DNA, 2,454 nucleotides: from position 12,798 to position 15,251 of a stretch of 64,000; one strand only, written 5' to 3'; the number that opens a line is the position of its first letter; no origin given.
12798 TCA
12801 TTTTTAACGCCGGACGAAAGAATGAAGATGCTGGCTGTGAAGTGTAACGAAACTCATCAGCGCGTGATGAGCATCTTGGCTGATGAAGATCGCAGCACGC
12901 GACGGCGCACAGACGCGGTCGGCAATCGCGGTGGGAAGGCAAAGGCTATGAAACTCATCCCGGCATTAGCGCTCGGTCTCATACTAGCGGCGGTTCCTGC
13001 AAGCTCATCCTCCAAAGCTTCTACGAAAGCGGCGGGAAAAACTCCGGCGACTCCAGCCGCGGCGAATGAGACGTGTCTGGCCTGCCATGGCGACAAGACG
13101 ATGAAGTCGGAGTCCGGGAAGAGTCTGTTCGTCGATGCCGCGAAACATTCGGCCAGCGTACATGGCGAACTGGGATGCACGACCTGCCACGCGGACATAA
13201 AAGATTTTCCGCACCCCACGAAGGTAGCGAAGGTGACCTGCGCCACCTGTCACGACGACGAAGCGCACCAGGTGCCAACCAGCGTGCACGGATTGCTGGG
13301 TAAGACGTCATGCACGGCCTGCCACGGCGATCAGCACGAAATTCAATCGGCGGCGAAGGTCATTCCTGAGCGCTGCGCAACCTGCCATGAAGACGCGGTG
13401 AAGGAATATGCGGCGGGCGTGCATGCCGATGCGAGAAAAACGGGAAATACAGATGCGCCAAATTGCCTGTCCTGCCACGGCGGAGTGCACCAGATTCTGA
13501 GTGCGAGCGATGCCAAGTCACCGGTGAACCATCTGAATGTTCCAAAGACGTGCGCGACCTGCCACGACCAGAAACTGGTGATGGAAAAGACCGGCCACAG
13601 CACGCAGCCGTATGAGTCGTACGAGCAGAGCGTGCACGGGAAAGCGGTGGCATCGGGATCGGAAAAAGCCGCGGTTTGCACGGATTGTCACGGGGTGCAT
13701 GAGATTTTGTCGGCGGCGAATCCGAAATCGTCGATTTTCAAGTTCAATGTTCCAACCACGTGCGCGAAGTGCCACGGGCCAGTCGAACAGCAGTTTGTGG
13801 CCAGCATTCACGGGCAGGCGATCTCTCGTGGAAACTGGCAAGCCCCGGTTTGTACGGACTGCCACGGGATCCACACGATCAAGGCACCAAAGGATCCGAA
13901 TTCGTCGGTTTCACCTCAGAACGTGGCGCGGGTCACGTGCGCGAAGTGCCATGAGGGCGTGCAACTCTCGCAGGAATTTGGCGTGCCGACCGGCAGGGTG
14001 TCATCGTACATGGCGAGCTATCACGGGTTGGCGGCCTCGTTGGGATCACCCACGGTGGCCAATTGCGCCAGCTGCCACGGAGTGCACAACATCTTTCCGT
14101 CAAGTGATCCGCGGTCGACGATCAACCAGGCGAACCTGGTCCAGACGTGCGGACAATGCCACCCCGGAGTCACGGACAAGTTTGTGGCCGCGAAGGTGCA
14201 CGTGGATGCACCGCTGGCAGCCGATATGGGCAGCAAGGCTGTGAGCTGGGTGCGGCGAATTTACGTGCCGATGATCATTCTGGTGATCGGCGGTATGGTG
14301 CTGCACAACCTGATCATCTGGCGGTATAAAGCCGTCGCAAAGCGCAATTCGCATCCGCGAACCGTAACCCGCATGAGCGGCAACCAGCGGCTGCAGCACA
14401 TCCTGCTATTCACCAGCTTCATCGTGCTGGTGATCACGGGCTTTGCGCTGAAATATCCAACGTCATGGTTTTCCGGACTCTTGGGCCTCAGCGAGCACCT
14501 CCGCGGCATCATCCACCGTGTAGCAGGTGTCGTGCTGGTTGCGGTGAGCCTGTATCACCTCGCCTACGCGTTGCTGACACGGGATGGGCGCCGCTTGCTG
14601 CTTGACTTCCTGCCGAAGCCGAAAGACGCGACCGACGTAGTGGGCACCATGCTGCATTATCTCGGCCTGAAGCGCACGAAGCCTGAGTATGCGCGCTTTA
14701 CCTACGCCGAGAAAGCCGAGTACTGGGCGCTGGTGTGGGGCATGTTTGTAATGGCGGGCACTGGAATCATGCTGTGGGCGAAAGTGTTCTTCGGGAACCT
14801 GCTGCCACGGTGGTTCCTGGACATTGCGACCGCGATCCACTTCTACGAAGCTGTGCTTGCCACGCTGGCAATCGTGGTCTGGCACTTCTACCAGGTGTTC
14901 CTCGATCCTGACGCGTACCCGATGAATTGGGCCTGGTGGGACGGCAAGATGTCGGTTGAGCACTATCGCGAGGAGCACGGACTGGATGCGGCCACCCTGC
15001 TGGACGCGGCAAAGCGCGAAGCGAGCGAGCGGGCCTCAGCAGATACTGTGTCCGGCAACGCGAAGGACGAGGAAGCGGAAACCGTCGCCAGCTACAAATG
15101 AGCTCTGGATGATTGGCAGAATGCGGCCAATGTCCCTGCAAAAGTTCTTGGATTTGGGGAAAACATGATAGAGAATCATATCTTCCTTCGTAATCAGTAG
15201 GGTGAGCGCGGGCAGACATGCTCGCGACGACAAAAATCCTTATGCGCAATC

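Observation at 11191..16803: CbcL-like and ImcH-like inner-membrane multihaem cytochromes encoded side by side behind two Crp/Fnr-type genes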

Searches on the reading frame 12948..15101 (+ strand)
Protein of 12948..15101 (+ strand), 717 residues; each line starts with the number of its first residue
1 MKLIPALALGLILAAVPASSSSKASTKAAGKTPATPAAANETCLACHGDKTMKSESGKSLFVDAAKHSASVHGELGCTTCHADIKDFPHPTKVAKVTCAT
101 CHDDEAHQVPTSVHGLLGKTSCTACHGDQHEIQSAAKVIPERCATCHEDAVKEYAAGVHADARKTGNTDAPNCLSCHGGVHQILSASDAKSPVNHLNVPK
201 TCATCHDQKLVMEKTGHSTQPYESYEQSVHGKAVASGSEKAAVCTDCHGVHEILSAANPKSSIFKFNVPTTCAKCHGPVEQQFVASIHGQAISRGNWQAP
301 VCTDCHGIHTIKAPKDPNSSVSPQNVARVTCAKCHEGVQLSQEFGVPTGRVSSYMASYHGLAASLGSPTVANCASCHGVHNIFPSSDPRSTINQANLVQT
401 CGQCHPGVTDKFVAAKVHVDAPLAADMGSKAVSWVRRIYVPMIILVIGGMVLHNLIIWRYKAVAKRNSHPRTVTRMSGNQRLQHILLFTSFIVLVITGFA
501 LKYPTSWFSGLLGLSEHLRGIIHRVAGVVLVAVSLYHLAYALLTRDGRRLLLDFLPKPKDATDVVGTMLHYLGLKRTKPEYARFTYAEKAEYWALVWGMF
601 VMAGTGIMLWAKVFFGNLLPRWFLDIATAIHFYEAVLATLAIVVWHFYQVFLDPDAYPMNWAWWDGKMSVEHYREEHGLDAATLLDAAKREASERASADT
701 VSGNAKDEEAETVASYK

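Call 4: search_protein_families(library=pfam, proteins=[window:12948-15101:+], max_evalue=0.01)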
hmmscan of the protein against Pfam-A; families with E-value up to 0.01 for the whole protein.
window:12948-15101:+ (717 aa): 8 families
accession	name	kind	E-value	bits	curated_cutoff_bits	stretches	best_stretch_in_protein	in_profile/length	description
PF14522.11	Cytochrome_C7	-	1.3e-19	70.2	24.8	6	87-148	3-67/67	Cytochrome c7 and related cytochrome c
PF14537.11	Cytochrom_c3_2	-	5.8e-17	62.4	25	2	35-103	21-79/79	Cytochrome c3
PF22113.1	Mtrc-MtrF_II-IV_dom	-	3.5e-14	53.1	30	2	119-288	6-175/176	Outer membrane cytochrome MtrC/MtrF-like, domains II/IV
PF01292.26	Ni_hydr_CYTB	-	1.2e-12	48.5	30.1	1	479-652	5-164/179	Prokaryotic cytochrome b561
PF09699.15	Paired_CXXCH_1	-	1.4e-10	41.1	20.6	1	243-278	8-38/41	Doubled CXXCH motif (Paired_CXXCH_1)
PF14358.11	DUF4405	-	2.8e-07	31.4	26.7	1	484-540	3-64/66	Domain of unknown function (DUF4405)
PF22678.1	Cytochrom_c_NrfB-like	-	0.00012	22.9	27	0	43-120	1-81/89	Cytochrome c-type protein NrfB-like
PF02085.21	Cytochrom_CIII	-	0.00015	22.5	22.9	0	64-147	20-101/101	Class III cytochrome C family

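Call 5: search_protein_families(library=ncbifam, proteins=[window:12948-15101:+], max_evalue=0.01)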
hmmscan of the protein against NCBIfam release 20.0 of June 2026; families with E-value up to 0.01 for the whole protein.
window:12948-15101:+ (717 aa): 11 families
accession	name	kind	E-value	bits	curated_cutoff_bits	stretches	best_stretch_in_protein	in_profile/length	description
TIGR03508.1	decahem_SO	subfamily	1.7e-14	54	192.2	2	141-405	3-248/258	DmsE family decaheme c-type cytochrome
NF008659.0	PRK11659.1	equivalog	5.5e-13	49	184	1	372-411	137-173/188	cytochrome c nitrite reductase pentaheme subunit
NF041028.1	decahem_GSU2203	exception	2.6e-11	43.3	325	1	131-338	27-210/317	GSU2203 family decaheme c-type cytochrome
TIGR01583.1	formate-DH-gamm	equivalog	4.9e-10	39.7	115.85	1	473-649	2-168/204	formate dehydrogenase subunit gamma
TIGR04257.1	nanowire_3heme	domain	3.1e-07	30.4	40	1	371-408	24-61/75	c(7)-type cytochrome triheme domain-containing protein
TIGR02125.1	CytB-hydogenase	equivalog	4.7e-07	29.5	121.5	1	479-648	6-178/212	Ni/Fe-hydrogenase, b-type cytochrome subunit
TIGR03146.1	cyt_nit_nrfB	equivalog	2.1e-06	28.1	166.6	0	372-406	111-142/145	cytochrome c nitrite reductase pentaheme subunit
NF007558.0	PRK10179.1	equivalog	3e-06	27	339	1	470-652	4-175/217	formate dehydrogenase-N subunit gamma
TIGR03507.1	decahem_SO1788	subfamily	1.7e-05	23.5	209.3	0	269-361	243-328/672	OmcA/MtrC family decaheme c-type cytochrome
TIGR03153.1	cytochr_NrfH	equivalog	2.6e-05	24.3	134.2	1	134-180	96-136/138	cytochrome c nitrite reductase small subunit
NF007924.0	PRK10639.1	equivalog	8.3e-05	22.4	341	1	471-652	5-174/211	formate dehydrogenase cytochrome b556 subunit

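Call 6: find_homologous_proteins(query=window:12948-15101:+, max_evalue=1e-10)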
Query window:12948-15101:+ (717 aa): 7981 proteins with E <= 1e-10 among 8000 candidates; the best 120 are listed.
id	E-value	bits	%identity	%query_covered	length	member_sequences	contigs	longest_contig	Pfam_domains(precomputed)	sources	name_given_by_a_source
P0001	0.0e+0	1668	100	100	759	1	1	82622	PF14358.12,PF09699.16,PF14537.12,PF01292.27,PF14522.12,PF22113.2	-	-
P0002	0.0e+0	1463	86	99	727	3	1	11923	PF14358.12,PF09699.16,PF14537.12,PF01292.27,PF03264.20,PF14522.12,PF22113.2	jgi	jgi:cytochrome b subunit of formate dehydrogenase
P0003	0.0e+0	1263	73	100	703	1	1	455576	PF14358.12,PF09699.16,PF14537.12,PF22678.2,PF01292.27,PF14522.12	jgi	jgi:cytochrome b subunit of formate dehydrogenase/mono/diheme cytochrome c family protein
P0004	0.0e+0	1237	75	94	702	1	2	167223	PF14358.12,PF09699.16,PF14537.12,PF01292.27,PF14522.12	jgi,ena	jgi:cytochrome b subunit of formate dehydrogenase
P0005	0.0e+0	1231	72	99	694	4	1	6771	PF14358.12,PF09699.16,PF14537.12,PF01292.27,PF14522.12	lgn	-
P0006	0.0e+0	1231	73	97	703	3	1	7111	PF14358.12,PF09699.16,PF14537.12,PF22678.2,PF01292.27,PF14522.12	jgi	-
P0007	0.0e+0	1228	76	91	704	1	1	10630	PF14358.12,PF09699.16,PF14537.12,PF22678.2,PF01292.27,PF14522.12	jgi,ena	-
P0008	0.0e+0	1221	72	100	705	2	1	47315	PF14358.12,PF09699.16,PF14537.12,PF22678.2,PF01292.27,PF14522.12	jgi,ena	-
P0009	0.0e+0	1129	69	94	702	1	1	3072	PF09699.16,PF14537.12,PF01292.27,PF14522.12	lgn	-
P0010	0.0e+0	1129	70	92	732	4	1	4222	PF14358.12,PF09699.16,PF14537.12,PF01292.27,PF14522.12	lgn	-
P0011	0.0e+0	1125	68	94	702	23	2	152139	PF09699.16,PF14537.12,PF22678.2,PF01292.27,PF14522.12,PF22113.2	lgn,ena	-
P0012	0.0e+0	1120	70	90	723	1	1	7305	PF14358.12,PF09699.16,PF14537.12,PF01292.27,PF14522.12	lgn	-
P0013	0.0e+0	1119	67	99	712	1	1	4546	PF14358.12,PF09699.16,PF14537.12,PF01292.27,PF14522.12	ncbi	-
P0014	0.0e+0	1118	68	94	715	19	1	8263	PF09699.16,PF14537.12,PF01292.27,PF14522.12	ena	-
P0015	0.0e+0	1111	69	93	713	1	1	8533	PF14537.12,PF22678.2,PF01292.27,PF14522.12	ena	-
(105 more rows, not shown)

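Call 8: search_solved_structures(query=window:12948-15101:+, max_evalue=0.01, show_alignments=1)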
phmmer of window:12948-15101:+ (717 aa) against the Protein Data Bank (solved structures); distinct sequences matched with E-value up to 0.01: 2.
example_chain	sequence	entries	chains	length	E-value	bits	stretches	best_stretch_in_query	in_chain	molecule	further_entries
28pb_A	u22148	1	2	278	1.2e-11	46.9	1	41-181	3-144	Cytochrome c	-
1kqf_C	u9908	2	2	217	0.00034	22.2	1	474-652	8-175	FORMATE DEHYDROGENASE, NITRATE-INDUCIBLE, CYTOCHROME B556(FDN) SUBUNIT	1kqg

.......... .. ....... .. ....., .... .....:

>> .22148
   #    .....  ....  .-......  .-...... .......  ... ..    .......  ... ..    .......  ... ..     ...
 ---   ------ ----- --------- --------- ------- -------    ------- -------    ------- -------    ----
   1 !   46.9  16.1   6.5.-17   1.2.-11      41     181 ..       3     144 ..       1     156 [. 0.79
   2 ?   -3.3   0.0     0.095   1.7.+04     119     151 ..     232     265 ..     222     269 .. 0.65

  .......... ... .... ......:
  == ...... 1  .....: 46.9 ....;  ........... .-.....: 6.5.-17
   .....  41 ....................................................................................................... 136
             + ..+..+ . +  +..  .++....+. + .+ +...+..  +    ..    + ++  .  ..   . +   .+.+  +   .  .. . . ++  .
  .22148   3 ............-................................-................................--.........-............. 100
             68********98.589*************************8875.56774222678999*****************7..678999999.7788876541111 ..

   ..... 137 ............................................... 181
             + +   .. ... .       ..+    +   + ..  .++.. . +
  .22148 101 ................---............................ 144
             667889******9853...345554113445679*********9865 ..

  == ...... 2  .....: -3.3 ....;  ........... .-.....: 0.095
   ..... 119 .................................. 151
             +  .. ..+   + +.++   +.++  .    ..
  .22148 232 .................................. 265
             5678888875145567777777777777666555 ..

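Call 59: search_protein_representatives(protein=window:12948-15098:+)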
Query: 717 residues. Proteins with E-value up to 0.001 (for the whole library): 6540; up to 1e-10: 3945; up to 1e-30: 1209. The best 150 are listed.
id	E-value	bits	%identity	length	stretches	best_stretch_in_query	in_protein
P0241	8.1e-264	893.6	61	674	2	141-710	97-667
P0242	1.2e-196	671.6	40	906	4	153-696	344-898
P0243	1.1e-185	635.3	50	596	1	90-680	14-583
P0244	1.8e-185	634.6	39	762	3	201-694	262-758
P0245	3.0e-180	617.4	43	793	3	218-685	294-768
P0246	3.9e-173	593.9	46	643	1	89-698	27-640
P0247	4.7e-173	593.6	43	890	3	168-704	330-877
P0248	1.9e-167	575.1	41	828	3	142-695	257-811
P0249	2.8e-164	564.6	44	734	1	38-701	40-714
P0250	1.3e-163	562.4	42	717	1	35-694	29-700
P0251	1.5e-163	562.2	45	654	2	142-680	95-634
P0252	3.4e-163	561.0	43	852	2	196-679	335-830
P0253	5.6e-163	560.3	40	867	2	33-682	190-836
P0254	1.0e-159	549.5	44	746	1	33-698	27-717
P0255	5.3e-158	543.9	46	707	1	68-688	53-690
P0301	1.6e-128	446.4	43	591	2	225-681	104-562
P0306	1.6e-125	436.5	46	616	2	240-663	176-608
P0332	5.8e-111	388.4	41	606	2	239-680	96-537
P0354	2.6e-101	356.4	36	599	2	221-685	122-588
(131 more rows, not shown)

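Call 62: list_cluster_members(proteins=[P0332, P0241, P0246, P0249, P0250, P0254, P0255, P0301, P0354, P0306])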
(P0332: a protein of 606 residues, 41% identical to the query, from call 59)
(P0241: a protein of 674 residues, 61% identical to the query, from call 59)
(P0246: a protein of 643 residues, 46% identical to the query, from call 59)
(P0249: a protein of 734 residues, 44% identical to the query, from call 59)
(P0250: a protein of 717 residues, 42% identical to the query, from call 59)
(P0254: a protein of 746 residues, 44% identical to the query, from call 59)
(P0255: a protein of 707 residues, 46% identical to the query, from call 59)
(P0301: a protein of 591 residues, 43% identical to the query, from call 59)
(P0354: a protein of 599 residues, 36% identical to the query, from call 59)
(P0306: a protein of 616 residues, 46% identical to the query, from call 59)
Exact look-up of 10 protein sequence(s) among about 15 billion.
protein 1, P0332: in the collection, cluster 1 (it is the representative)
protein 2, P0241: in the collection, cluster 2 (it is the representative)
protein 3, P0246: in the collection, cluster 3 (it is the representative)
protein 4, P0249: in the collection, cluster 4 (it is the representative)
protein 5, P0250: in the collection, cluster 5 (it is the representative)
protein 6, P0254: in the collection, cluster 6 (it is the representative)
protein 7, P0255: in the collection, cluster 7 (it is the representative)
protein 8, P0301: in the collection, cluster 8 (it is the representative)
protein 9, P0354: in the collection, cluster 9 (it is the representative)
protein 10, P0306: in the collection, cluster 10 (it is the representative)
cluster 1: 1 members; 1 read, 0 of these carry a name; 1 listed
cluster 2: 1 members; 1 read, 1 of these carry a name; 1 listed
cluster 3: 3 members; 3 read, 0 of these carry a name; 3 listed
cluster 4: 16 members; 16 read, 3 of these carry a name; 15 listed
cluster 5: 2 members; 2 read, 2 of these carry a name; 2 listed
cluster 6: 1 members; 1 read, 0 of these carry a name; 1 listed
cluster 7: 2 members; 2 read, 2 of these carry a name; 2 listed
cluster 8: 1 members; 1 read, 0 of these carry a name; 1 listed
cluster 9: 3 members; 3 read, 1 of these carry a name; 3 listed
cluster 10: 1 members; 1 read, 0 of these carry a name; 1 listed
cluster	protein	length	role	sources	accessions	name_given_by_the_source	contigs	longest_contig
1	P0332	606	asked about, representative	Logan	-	-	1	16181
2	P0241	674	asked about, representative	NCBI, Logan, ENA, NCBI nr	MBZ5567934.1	MAG: cytochrome b/b6 domain-containing protein [Acidobacteriia bacterium] | cytochrome b/b6 domain-containing protein [Terriglobia bacterium]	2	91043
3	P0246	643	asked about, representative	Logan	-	-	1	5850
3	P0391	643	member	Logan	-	-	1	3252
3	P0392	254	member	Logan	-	-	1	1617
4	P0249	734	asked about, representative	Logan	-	-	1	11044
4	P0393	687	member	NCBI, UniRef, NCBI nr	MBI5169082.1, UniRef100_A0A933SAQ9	MAG: cytochrome b/b6 domain-containing protein [Candidatus Eisenbacteria bacterium] | Cytochrome b/b6 domain-containing protein n=1 Tax=Eiseniibacteriota bacterium ... | cytochrome b/b6 domain-containing protein [Candidatus Eisenbacteria bacterium]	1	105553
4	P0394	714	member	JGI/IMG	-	cytochrome b subunit of formate dehydrogenase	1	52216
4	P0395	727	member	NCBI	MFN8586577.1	MAG: cytochrome c3 family protein [Candidatus Eisenbacteria bacterium]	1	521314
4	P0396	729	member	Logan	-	-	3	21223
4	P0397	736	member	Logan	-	-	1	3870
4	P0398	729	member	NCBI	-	-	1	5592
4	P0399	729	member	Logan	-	-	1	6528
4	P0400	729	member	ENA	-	-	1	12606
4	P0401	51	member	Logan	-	-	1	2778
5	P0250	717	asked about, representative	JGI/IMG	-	formate dehydrogenase gamma subunit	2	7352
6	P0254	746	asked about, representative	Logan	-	-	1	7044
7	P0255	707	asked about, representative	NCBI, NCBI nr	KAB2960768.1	MAG: hypothetical protein F9K13_04100 [Candidatus Methylomirabilis oxygeniifera] | MAG: hypothetical protein F9K13_04100 [Candidatus Methylomirabilis oxyfera]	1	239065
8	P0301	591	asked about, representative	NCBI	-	-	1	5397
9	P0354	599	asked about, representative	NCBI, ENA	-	-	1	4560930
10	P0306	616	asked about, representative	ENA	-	-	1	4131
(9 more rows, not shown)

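Call 94: predict_structure(alignment_id=A2)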
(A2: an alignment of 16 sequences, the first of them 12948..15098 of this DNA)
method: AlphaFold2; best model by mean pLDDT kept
length: 717 residues; sequences in the alignment: 16
mean_pLDDT: 46.6   pTM: 0.28
mean pLDDT of the five models: 46.6, 45.7, 44.7, 41.7, 40.3
residues with pLDDT >= 90: 0; 70-90: 60; 50-70: 216; < 50: 441
segments of 3 or more residues with pLDDT < 50: 1-3, 15-37, 73-188, 190-207, 209-220, 227-234, 236-280, 285-428, 468-476, 583-587, 656-684, 699-717
pLDDT, mean of each block of 10 residues (from residue 1): 53 48 30 42 63 56 59 38 34 33 30 31 35 31 30 33 35 31 39 47 48 42 49 41 28 32 34 36 45 36 26 34 40 33 29 38 37 32 37 44 39 32 36 68 71 62 50 45 67 72 64 76 79 73 66 60 61 64 50 57 63 59 65 68 62 47 35 39 54 57 36 34
secondary structure, 60 per line:
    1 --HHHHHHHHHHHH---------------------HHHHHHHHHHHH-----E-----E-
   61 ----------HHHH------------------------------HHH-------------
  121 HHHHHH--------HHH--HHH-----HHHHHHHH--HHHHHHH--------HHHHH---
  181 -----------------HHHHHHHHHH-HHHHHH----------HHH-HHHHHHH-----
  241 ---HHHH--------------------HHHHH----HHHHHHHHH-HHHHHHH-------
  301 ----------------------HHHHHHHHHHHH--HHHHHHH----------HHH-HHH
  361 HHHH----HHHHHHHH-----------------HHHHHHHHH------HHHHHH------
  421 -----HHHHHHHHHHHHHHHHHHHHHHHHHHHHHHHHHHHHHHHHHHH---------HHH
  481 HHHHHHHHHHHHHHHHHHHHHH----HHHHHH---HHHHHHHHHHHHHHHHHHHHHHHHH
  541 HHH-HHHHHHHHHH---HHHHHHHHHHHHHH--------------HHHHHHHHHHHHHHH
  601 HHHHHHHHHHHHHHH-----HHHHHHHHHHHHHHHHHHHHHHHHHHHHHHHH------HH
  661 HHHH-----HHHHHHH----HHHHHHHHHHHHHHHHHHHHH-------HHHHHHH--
elements in order (helices of 4 or more, strands of 3 or more residues): H3-14 H36-47 H71-74 H121-126 H148-155 H158-164 H173-177 H198-207 H209-214 H229-235 H244-247 H268-272 H277-285 H287-293 H323-334 H337-343 H358-364 H369-376 H394-402 H409-414 H426-468 H478-502 H507-512 H516-543 H545-554 H558-571 H586-615 H621-652 H659-664 H670-676 H681-701 H709-715

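Call 96: fold_search(model_id=the predicted structure, library=pdb)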
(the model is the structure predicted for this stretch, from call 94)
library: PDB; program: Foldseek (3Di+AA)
matches with E <= 10: 90; with E <= 0.001: 0
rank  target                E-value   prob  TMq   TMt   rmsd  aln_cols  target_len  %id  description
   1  1kqf_C                9.4e-03  1.00  0.17  0.45  11.9       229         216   18  FORMATE DEHYDROGENASE N FROM E. COLI (released 2002-03-15)
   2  8ucd_C                1.6e+00  0.15  0.10  0.23  15.8       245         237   13  Cryo-EM structure of human STEAP1 in complex with AMG 509 Fab (released 2023-11-22)
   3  7oqz_A                2.1e+00  0.18  0.08  0.20  22.6       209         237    9  Cryo-EM structure of human TMEM45A (released 2021-06-16)
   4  9oci_A                2.1e+00  0.05  0.06  0.08  26.4       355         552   10  Transporter associated with antigen processing (TAP) bound to the viral protein rhUS6 in the outward-facing open state (released 2025-09-10)
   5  4o7g_A                2.2e+00  0.12  0.09  0.23  22.1       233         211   13  Crystal Structure of Ascorbate-bound Cytochrome b561, crystal soaked in 1 M L-ascorbate for 40 minutes (released 2014-02-05)
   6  6lod_F                2.2e+00  0.04  0.09  0.13  29.7       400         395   14  Cryo-EM structure of the air-oxidized photosynthetic alternative complex III from Roseiflexus castenholzii (released 2020-11-04)
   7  9uyo_A                2.3e+00  0.09  0.08  0.07  24.6       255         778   15  Cryo-EM structure of a class C GPCR (Class 1) (released 2026-03-18)
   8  6wti_C                2.8e+00  0.21  0.13  0.33  11.0       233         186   10  The Cryo-EM structure of the ubiquinol oxidase from Escherichia coli (released 2021-01-20)
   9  8iei_A                3.0e+00  0.09  0.09  0.19  23.4       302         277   10  Cryo-EM structure of GPR156A/B of G-protein free GPR156 (local refine) (released 2024-02-14)
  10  6d5k_A                3.2e+00  0.14  0.07  0.27  18.4       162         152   12  Structure of Human ATP:Cobalamin Adenosyltransferase bound to ATP, and Adenosylcobalamin (released 2018-10-10)
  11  2elb                  3.3e+00  0.10  0.08  0.14  30.3       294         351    8  Crystal Structure of the BAR-PH domain of human APPL1 (released 2007-05-29)
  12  8iep_C                3.3e+00  0.08  0.09  0.19  22.7       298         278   10  Cryo-EM structure of GPR156C/D of G-protein free GPR156 (local refine) (released 2024-02-14)
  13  7p3r_A                3.3e+00  0.05  0.07  0.14  48.1       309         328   12  Helical structure of the toxin MakA from Vibrio cholera (released 2022-02-23)
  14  9uyo_B                3.3e+00  0.04  0.06  0.06  24.7       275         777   16  Cryo-EM structure of a class C GPCR (Class 1) (released 2026-03-18)
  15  7cub_C                4.2e+00  0.16  0.13  0.33  11.0       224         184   10  2.55-Angstrom Cryo-EM structure of Cytochrome bo3 from Escherichia coli in Native Membrane (released 2021-08-25)
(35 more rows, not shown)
